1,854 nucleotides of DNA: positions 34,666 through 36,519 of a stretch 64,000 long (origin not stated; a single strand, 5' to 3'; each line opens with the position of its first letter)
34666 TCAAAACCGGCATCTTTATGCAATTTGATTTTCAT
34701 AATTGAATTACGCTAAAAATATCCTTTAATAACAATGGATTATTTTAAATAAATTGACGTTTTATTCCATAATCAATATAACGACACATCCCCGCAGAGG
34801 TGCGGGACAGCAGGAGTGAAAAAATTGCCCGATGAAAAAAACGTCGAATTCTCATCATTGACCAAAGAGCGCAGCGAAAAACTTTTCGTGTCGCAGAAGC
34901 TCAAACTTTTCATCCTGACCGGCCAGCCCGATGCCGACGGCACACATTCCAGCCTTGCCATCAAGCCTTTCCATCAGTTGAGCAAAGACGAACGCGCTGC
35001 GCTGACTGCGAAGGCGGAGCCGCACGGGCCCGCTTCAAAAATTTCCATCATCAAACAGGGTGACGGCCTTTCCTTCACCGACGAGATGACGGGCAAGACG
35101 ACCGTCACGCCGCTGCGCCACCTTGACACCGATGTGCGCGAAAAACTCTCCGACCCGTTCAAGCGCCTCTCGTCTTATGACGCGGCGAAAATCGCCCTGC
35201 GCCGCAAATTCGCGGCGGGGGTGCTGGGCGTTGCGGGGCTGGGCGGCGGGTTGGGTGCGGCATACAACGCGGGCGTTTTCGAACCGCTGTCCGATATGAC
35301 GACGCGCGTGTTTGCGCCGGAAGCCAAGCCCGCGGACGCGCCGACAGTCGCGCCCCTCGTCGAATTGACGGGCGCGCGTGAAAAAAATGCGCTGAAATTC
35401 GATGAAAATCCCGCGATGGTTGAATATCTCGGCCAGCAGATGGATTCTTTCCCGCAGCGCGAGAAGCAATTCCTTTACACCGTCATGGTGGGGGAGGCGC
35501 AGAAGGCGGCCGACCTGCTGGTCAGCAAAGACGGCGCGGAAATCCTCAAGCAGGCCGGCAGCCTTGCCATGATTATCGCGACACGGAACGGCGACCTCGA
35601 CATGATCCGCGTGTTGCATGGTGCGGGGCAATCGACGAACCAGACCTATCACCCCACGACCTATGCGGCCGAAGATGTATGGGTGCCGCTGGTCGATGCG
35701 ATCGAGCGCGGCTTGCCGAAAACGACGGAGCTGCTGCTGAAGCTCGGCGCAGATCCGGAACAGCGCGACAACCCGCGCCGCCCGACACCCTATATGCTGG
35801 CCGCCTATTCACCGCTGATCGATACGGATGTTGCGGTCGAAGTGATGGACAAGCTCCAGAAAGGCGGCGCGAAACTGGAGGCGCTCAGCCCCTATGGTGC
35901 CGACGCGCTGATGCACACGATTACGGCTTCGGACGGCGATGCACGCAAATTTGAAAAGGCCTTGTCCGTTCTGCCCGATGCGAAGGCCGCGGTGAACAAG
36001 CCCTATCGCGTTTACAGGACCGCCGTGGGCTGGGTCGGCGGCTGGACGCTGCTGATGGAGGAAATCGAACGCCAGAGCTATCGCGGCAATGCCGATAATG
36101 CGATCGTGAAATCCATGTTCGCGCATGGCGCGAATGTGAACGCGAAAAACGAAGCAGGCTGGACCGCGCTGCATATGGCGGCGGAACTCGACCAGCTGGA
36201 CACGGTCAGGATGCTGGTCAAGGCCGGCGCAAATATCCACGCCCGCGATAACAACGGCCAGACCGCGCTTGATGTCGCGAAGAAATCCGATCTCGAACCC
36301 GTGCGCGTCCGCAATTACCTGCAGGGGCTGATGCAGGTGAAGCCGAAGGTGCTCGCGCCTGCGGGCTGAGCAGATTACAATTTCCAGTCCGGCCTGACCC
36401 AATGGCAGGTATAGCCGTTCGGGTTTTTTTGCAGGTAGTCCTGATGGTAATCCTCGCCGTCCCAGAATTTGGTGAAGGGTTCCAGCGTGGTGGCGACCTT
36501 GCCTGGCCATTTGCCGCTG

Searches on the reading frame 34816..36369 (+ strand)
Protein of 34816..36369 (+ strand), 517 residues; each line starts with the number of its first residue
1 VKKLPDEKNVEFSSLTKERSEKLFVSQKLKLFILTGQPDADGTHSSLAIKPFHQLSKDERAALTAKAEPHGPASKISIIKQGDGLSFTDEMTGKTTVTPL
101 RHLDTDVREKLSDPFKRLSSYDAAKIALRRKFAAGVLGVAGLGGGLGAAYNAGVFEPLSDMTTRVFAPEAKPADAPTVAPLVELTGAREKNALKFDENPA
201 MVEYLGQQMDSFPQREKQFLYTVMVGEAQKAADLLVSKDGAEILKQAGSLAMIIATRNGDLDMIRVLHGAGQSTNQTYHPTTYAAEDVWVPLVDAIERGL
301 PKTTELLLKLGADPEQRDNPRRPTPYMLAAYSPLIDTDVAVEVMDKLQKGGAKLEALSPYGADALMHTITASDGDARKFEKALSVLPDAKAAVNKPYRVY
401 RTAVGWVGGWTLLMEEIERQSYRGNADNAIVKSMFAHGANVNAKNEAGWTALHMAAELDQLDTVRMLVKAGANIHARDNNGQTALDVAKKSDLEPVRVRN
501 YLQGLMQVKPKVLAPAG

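Call 39: search_protein_families(library=pfam, proteins=[window:34816-36369:+], max_evalue=0.00001)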
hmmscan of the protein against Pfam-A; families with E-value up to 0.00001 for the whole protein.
window:34816-36369:+ (517 aa): 5 families
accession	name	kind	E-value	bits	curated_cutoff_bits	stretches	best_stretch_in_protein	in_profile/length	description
PF12796.13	Ank_2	-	3.3e-19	69.7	27.3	1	427-491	9-70/90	Ankyrin repeats (3 copies)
PF00023.36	Ank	-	3.2e-18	65.2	21.1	1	448-479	2-33/33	Ankyrin repeat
PF13637.12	Ank_4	-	6e-17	61.8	22.7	1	453-488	2-37/50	Ankyrin repeats (many copies)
PF13857.12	Ank_5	-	3.5e-14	53.2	27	1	436-488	3-56/56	Ankyrin repeats (many copies)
PF13606.12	Ank_3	-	3.1e-09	36.6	22.3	0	448-475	2-29/30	Ankyrin repeat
